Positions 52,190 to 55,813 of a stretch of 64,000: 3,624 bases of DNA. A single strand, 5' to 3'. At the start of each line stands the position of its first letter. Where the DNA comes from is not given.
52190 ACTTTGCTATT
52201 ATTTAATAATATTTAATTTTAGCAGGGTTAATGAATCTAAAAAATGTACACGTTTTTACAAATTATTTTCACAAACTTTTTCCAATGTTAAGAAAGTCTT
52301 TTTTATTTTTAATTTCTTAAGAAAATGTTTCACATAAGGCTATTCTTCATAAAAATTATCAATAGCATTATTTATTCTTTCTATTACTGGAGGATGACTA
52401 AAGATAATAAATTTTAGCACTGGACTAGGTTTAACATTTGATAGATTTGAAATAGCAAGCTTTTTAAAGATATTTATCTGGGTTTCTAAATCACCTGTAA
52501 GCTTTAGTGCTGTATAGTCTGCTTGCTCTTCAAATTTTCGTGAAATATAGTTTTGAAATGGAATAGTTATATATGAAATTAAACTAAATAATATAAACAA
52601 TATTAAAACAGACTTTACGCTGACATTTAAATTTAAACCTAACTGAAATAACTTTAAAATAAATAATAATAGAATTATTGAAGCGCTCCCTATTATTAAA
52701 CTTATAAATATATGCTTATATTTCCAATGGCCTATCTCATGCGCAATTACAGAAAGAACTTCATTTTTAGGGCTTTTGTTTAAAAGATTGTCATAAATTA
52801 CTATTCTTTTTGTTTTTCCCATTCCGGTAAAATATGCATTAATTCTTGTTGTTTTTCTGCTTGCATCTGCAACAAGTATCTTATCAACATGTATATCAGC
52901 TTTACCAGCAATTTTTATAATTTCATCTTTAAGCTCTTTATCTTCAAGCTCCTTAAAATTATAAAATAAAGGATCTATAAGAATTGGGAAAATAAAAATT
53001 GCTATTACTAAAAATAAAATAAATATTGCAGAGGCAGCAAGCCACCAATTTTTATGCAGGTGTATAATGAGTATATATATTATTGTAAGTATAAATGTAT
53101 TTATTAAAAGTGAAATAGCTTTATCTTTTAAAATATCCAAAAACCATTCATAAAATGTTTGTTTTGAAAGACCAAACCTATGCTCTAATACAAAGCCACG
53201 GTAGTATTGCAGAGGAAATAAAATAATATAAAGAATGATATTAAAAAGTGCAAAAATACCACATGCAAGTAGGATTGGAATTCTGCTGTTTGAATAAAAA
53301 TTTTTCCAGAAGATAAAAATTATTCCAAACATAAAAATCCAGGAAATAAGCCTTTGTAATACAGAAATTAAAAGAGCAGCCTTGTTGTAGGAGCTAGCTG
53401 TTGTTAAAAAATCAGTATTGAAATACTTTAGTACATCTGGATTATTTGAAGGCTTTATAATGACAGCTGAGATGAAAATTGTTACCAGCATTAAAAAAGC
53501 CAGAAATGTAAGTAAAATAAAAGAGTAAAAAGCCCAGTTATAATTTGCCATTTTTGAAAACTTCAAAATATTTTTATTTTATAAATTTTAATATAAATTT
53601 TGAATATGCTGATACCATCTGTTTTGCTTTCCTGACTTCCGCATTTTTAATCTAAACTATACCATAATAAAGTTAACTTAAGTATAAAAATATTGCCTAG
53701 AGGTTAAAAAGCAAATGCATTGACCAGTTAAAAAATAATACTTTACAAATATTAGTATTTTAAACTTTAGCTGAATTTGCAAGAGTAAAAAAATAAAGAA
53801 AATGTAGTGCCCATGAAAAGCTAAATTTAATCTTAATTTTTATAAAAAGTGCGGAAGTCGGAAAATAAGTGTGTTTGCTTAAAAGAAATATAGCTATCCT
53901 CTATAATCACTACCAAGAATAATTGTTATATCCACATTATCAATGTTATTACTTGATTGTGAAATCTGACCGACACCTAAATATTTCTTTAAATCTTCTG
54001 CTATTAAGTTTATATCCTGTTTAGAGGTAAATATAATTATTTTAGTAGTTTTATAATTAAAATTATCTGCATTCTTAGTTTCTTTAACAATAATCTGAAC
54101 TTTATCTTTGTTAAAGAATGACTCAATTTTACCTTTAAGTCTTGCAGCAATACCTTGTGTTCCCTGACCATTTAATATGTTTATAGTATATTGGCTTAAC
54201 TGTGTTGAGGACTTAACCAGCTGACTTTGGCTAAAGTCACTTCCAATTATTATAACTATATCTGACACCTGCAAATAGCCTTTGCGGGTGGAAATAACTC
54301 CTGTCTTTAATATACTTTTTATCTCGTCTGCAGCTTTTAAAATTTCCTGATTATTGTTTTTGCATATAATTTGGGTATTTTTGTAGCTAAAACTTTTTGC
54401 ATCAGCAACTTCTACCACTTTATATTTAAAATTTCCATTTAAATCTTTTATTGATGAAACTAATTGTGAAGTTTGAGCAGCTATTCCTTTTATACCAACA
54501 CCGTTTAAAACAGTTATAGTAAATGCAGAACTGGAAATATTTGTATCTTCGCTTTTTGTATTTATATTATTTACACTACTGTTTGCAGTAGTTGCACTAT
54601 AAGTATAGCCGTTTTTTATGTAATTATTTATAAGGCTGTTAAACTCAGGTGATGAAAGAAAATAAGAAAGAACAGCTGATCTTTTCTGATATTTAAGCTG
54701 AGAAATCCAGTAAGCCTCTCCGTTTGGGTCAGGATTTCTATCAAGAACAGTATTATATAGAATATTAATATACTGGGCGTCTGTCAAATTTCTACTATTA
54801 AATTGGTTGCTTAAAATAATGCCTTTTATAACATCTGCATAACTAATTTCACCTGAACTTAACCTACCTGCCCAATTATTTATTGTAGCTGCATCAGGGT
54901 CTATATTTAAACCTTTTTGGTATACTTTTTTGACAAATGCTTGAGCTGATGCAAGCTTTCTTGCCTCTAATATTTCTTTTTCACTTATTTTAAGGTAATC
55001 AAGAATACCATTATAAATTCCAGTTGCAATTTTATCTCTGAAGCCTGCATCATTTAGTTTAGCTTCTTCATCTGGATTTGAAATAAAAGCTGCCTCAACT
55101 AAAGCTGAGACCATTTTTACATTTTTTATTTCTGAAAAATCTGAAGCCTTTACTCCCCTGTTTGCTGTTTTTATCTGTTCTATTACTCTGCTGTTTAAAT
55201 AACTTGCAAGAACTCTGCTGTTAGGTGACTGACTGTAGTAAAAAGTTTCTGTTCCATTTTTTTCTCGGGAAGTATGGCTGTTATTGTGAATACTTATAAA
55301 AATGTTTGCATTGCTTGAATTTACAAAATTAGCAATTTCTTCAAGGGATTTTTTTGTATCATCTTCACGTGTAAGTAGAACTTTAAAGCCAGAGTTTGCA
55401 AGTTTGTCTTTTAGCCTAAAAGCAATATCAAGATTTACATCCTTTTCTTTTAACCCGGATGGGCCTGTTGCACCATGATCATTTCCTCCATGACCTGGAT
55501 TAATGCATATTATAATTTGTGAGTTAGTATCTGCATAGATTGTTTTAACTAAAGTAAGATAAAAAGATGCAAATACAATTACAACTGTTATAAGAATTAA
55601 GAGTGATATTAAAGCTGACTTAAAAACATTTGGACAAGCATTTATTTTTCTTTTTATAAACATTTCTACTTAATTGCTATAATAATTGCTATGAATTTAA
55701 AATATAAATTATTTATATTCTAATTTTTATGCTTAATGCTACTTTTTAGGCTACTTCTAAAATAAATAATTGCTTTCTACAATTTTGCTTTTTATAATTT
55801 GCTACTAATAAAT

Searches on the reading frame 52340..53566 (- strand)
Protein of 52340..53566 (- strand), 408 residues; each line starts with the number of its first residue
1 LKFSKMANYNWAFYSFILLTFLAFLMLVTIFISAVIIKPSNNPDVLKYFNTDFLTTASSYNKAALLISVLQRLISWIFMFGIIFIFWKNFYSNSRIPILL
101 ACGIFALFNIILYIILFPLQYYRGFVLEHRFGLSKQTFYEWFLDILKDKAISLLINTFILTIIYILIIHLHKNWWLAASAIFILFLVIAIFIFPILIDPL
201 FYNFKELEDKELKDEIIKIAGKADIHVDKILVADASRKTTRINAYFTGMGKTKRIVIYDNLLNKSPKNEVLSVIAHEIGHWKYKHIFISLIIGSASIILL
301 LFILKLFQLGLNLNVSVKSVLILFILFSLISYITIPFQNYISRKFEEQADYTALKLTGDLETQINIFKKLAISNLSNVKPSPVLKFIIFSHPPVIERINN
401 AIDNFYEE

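Call 8: search_protein_families(library=pfam, proteins=[window:52340-53566:-], max_evalue=0.01)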
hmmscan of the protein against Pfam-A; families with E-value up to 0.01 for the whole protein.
window:52340-53566:- (408 aa): 3 families
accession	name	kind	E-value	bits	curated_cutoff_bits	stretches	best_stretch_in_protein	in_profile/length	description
PF01435.24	Peptidase_M48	-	8.1e-33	114.2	20.3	1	207-400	2-181/186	Peptidase family M48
PF16491.10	Peptidase_M48_N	-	1.5e-20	74.3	27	1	43-202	12-178/179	CAAX prenyl protease N-terminal, five membrane helices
PF10026.15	DUF2268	-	0.0019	18.2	23.6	1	214-281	10-76/195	Predicted Zn-dependent protease (DUF2268)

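Call 29: find_homologous_proteins(query=window:52340-53566:-, max_evalue=1e-30)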
Query window:52340-53566:- (408 aa): 335 proteins with E <= 1e-30 among 8000 candidates; the best 120 are listed.
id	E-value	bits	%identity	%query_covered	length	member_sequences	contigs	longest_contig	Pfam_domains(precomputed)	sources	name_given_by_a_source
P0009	1.4e-251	853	100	99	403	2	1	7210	PF01435.25,PF16491.11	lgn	-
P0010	2.2e-217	740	84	98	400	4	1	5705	PF01435.25,PF16491.11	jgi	-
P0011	3.1e-194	664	75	98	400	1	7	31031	PF01435.25,PF16491.11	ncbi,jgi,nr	ncbi:MAG: M48 family metallopeptidase [Actinobacteria bacterium]|nr:M48 family metallopeptidase [Act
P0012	6.7e-181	620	69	97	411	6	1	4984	PF01435.25,PF16491.11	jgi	jgi:STE24 endopeptidase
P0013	1.1e-155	537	64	97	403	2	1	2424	PF01435.25,PF16491.11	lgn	-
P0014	1.5e-155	537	59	97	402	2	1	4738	PF01435.25,PF16491.11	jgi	jgi:STE24 endopeptidase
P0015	1.3e-150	520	61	97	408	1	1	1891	PF01435.25,PF16491.11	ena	-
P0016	6.6e-150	518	59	95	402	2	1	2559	PF01435.25,PF16491.11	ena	-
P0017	3.0e-149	516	60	97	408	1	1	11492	PF01435.25,PF16491.11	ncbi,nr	ncbi:MAG: M48 family metallopeptidase [Actinomycetia bacterium]|nr:M48 family metallopeptidase [Acti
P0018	9.4e-149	514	59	97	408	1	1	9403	PF01435.25,PF16491.11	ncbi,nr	ncbi:MAG: M48 family metallopeptidase [Actinomycetia bacterium]|nr:M48 family metallopeptidase [Acti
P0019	1.1e-148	514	60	97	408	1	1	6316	PF01435.25,PF16491.11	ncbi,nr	ncbi:MAG: M48 family metallopeptidase [Actinobacteria bacterium]|nr:M48 family metallopeptidase [Act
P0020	1.4e-148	514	59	97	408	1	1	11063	PF01435.25,PF16491.11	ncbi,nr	ncbi:MAG: M48 family metallopeptidase [Actinobacteria bacterium]|nr:M48 family metallopeptidase [Act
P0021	2.2e-148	513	60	97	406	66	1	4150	PF01435.25,PF16491.11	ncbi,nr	ncbi:MAG: M48 family metallopeptidase [Actinobacteria bacterium]|nr:M48 family metallopeptidase [Act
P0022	4.6e-148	512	60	97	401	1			PF01435.25,PF16491.11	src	-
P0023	1.4e-147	510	60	97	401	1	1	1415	PF01435.25,PF16491.11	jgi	-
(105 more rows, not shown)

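Call 30: find_encoding_contigs(protein=P0010, flank=10000, max_places=4)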
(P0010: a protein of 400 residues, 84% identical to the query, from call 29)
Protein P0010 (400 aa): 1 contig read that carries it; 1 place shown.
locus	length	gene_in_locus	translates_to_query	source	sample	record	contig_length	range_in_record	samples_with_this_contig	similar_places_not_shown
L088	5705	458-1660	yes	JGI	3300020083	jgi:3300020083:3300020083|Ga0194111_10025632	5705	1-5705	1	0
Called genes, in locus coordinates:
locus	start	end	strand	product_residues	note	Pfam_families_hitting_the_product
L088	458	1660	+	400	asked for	PF16491:Peptidase_M48_N, PF01435:Peptidase_M48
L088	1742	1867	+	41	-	-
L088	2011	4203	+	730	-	PF00989:PAS (weak), PF13426:PAS_9 (weak), PF00989:PAS (weak), PF13426:PAS_9, PF08447:PAS_3, PF00990:GGDEF, PF13487:HD_5, PF01966:HD, +3 more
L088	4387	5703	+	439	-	?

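Call 31: find_encoding_contigs(protein=P0011, flank=10000, max_places=4)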
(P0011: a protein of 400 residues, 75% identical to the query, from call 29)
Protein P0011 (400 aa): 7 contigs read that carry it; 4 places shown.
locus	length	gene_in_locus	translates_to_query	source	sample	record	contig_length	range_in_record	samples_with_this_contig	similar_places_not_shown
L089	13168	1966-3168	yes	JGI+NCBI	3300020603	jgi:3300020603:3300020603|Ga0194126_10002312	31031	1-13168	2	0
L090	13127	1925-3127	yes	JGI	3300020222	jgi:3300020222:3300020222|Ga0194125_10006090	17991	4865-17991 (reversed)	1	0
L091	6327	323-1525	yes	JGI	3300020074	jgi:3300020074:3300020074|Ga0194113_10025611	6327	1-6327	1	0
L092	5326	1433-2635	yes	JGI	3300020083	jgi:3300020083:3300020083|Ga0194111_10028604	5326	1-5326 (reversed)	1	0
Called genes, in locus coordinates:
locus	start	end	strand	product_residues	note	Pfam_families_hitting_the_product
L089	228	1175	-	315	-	PF00037:Fer4, PF12797:Fer4_2 (weak), PF12837:Fer4_6, PF12838:Fer4_7 (faint), PF13237:Fer4_10, PF14697:Fer4_21 (weak), PF13187:Fer4_9 (weak), PF27217:AF_0155, +1 more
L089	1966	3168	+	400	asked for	PF16491:Peptidase_M48_N, PF01435:Peptidase_M48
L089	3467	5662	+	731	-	PF00989:PAS, PF13426:PAS_9 (weak), PF00989:PAS (weak), PF08448:PAS_4, PF08447:PAS_3, PF00990:GGDEF, PF13487:HD_5, PF01966:HD, +3 more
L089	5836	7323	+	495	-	PF02310:B12-binding, PF04055:Radical_SAM, PF13282:DUF4070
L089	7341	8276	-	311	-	PF01758:SBF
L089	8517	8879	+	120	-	PF06262:Zincin_1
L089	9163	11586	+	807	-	PF02190:LON_substr_bdg, PF00004:AAA, PF07728:AAA_5 (weak), PF22667:Lon_lid, PF05362:Lon_C, PF13541:ChlI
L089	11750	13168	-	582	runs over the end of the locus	-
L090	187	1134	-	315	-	PF00037:Fer4, PF12797:Fer4_2 (weak), PF12837:Fer4_6, PF12838:Fer4_7 (faint), PF13237:Fer4_10, PF14697:Fer4_21 (weak), PF13187:Fer4_9 (weak), PF27217:AF_0155, +1 more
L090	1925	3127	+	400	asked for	PF16491:Peptidase_M48_N, PF01435:Peptidase_M48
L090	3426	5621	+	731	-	PF00989:PAS, PF13426:PAS_9 (weak), PF00989:PAS (weak), PF08448:PAS_4, PF08447:PAS_3, PF00990:GGDEF, PF13487:HD_5, PF01966:HD, +3 more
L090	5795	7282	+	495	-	PF02310:B12-binding, PF04055:Radical_SAM, PF13282:DUF4070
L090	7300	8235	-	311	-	PF01758:SBF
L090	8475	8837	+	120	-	PF06262:Zincin_1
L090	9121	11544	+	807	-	PF02190:LON_substr_bdg, PF00004:AAA, PF07728:AAA_5 (weak), PF22667:Lon_lid, PF05362:Lon_C, PF13541:ChlI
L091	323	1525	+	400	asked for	PF16491:Peptidase_M48_N, PF01435:Peptidase_M48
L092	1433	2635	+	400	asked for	PF16491:Peptidase_M48_N, PF01435:Peptidase_M48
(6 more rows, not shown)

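Call 32: find_encoding_contigs(protein=P0012, flank=10000, max_places=4)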
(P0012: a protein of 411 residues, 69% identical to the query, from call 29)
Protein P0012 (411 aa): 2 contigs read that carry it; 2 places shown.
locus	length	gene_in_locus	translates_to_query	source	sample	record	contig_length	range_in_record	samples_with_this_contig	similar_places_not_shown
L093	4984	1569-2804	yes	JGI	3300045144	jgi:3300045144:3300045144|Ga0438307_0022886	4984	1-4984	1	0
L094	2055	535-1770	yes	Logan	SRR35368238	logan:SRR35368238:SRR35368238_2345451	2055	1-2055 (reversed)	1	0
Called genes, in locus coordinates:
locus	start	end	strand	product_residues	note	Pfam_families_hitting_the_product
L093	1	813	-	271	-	?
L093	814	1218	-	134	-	PF02082:Rrf2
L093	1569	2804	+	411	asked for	PF16491:Peptidase_M48_N, PF01435:Peptidase_M48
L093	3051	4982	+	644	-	?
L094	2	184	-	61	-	?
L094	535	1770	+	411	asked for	PF16491:Peptidase_M48_N, PF01435:Peptidase_M48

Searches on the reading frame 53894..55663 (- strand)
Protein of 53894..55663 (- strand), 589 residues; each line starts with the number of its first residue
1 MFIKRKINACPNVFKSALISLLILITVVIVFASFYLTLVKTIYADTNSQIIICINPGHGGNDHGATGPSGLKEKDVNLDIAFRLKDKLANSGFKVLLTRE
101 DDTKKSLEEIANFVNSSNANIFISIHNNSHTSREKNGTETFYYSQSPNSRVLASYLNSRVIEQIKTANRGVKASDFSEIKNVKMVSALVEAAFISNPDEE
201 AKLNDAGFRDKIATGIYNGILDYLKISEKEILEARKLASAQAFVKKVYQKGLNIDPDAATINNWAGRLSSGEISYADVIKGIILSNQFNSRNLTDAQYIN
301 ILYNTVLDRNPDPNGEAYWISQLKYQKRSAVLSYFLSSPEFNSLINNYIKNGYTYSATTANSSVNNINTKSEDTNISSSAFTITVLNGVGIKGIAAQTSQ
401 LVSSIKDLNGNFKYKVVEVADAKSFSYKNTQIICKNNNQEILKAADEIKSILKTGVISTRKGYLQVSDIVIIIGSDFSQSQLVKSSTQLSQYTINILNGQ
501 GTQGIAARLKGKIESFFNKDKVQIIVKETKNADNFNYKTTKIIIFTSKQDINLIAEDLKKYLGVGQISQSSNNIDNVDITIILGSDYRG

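Call 8: search_protein_families(library=pfam, proteins=[window:53894-55663:-], max_evalue=0.01)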
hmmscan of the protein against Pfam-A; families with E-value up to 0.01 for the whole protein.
window:53894-55663:- (589 aa): 5 families
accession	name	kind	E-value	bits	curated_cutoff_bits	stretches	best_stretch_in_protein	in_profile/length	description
PF01520.23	Amidase_3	-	1.6e-54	185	27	1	52-221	1-173/174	N-acetylmuramoyl-L-alanine amidase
PF13946.11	DUF4214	-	3.5e-24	85.1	23.2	2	282-343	4-70/72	Domain of unknown function (DUF4214)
PF13399.11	LytR_C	-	3.9e-19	69.8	22.2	2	491-587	1-86/86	LytR cell envelope-related transcriptional attenuator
PF00427.26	PBS_linker_poly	-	0.00066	20.2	28.7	1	239-343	5-115/126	Phycobilisome Linker polypeptide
PF13684.11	FakA-like_C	-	0.0062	16.4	23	0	85-136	12-63/216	Fatty acid kinase subunit A-like, C-terminal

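Call 27: find_related_loci(query=window:53894-55663:-, collection=metagenome_contigs, flank=10000)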
Query window:53894-55663:- (589 aa) in metagenome_contigs; peptide patterns used: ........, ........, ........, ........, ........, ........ (x = any residue, [..] = any of these).
230 stretches matched a pattern; 1 encode a relative of the query (tblastn E <= 1e-3); 1 distinct loci.
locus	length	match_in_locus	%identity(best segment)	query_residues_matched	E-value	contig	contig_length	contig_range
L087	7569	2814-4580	100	1-589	0e+0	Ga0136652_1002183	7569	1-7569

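Call 40: find_homologous_proteins(query=window:53894-55663:-, max_evalue=1e-40)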
Query window:53894-55663:- (589 aa): 71 proteins with E <= 1e-40 among 8000 candidates.
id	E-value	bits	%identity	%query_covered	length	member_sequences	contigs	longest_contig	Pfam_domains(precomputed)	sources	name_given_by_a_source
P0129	0.0e+0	1254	100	100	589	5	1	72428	PF13399.12,PF01520.24,PF13946.12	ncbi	-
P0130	1.4e-215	735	59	99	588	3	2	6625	PF13399.12,PF01520.24,PF13946.12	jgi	-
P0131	1.4e-212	725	60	96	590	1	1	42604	PF00427.27,PF13399.12,PF01520.24,PF13946.12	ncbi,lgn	-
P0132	4.9e-210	717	59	97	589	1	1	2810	PF13399.12,PF01520.24,PF13946.12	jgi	jgi:N-acetylmuramoyl-L-alanine amidase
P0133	2.4e-209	715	59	96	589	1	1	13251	PF13399.12,PF01520.24,PF13946.12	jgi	jgi:N-acetylmuramoyl-L-alanine amidase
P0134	1.7e-208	712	59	97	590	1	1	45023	PF13399.12,PF01520.24,PF13946.12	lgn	-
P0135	2.7e-208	711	59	96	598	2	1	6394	PF13399.12,PF01520.24,PF13946.12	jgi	-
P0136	6.7e-207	706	58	96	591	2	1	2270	PF13399.12,PF01520.24,PF13946.12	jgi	jgi:N-acetylmuramoyl-L-alanine amidase CwlD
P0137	1.1e-206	706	56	100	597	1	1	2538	PF13399.12,PF01520.24,PF13946.12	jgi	jgi:N-acetylmuramoyl-L-alanine amidase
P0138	7.3e-206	703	57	100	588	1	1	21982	PF13399.12,PF01520.24,PF13946.12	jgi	jgi:N-acetylmuramoyl-L-alanine amidase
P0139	1.9e-205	702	57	96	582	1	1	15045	PF13399.12,PF01520.24,PF13946.12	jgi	jgi:N-acetylmuramoyl-L-alanine amidase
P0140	2.0e-205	702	58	96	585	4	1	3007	PF13399.12,PF01520.24,PF13946.12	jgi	jgi:N-acetylmuramoyl-L-alanine amidase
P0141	2.0e-205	702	58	98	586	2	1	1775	PF13399.12,PF01520.24,PF13946.12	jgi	jgi:N-acetylmuramoyl-L-alanine amidase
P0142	2.5e-205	701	58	96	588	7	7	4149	PF13399.12,PF01520.24,PF13946.12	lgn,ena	-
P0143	5.1e-205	700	57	100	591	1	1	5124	PF13399.12,PF01520.24,PF13946.12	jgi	jgi:N-acetylmuramoyl-L-alanine amidase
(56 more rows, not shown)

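Call 41: find_encoding_contigs(protein=P0129, flank=10000, max_places=3)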
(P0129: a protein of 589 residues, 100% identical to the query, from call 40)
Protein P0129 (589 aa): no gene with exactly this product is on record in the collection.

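Call 42: find_encoding_contigs(protein=P0131, flank=10000, max_places=2)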
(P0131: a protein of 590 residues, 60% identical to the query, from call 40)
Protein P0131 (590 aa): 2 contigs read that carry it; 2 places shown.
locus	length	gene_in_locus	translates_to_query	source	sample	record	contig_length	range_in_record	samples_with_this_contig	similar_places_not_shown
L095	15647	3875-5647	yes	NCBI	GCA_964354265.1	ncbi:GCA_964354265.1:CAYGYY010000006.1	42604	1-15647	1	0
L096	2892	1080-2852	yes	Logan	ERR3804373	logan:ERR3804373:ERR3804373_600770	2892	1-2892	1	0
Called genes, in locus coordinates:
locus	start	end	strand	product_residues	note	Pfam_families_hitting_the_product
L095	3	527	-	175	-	?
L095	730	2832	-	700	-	PF00724:Oxidored_FMN, PF01946:Thi4 (weak), PF07992:Pyr_redox_2, PF12831:FAD_oxidored (weak), PF13450:NAD_binding_8 (weak), PF13738:Pyr_redox_3 (weak), PF00070:Pyr_redox, PF01266:DAO (weak), +7 more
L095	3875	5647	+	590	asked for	PF01520:Amidase_3, PF00427:PBS_linker_poly (faint), PF13946:DUF4214, PF13399:LytR_C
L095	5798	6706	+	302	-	PF02540:NAD_synthase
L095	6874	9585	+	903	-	PF22422:MGH1-like_GH, PF03200:Glyco_hydro_63, PF22422:MGH1-like_GH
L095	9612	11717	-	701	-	PF02922:CBM_48, PF00128:Alpha-amylase, PF21156:ISOA1-3_C (faint)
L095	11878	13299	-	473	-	PF05977:MFS_3 (faint), PF07690:MFS_1, PF00083:Sugar_tr (faint), PF12832:MFS_1_like (weak), PF07690:MFS_1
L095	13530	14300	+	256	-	PF14023:Bestrophin-like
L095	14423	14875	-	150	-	PF20393:Pro_CA_2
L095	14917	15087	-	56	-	-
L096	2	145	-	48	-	?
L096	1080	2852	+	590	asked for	PF01520:Amidase_3, PF00427:PBS_linker_poly (faint), PF13946:DUF4214, PF13399:LytR_C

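Call 43: find_encoding_contigs(protein=P0134, flank=10000, max_places=2)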
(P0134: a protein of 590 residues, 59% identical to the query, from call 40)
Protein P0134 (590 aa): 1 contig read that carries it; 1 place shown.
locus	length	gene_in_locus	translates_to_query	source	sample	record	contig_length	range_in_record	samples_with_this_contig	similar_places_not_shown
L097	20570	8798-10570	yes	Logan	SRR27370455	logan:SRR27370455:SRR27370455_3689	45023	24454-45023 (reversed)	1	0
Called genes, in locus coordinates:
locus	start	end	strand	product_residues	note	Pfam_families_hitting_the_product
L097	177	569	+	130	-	-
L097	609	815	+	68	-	PF13560:HTH_31, PF12844:HTH_19, PF01381:HTH_3, PF13443:HTH_26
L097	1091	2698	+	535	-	PF01011:PQQ (weak), PF07774:EMC1_C (faint), PF13570:Beta-prop_ACSF4 (weak), PF13360:PQQ_2, PF01011:PQQ, PF13360:PQQ_2, PF13570:Beta-prop_ACSF4 (weak)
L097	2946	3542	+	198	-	-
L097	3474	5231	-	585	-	PF20446:ABC_N, PF09818:ABC_ATPase, PF21117:MRB1590_C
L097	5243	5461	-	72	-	-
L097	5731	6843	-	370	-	PF12849:PBP_like_2, PF01547:SBP_bac_1 (faint), PF13531:SBP_bac_11, PF12727:PBP_like (faint)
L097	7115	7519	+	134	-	PF13473:Cupredoxin_1, PF00127:Copper-bind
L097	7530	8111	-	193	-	PF04229:GrpB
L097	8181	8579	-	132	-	-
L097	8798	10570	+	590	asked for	PF01520:Amidase_3, PF13946:DUF4214, PF13399:LytR_C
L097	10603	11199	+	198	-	PF00881:Nitroreductase, PF14512:TM1586_NiRdase (weak)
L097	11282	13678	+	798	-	PF07517:SecA_DEAD, PF00270:DEAD (weak), PF01043:SecA_PP_bind, PF21090:P-loop_SecA, PF07516:SecA_SW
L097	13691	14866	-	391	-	PF00149:Metallophos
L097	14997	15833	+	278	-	PF01734:Patatin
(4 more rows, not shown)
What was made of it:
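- The closest other relatives have M48 at 84% aa identity and amidase at 60% aa identity, and they have different neighbours (calls 30-32, 42, 43).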
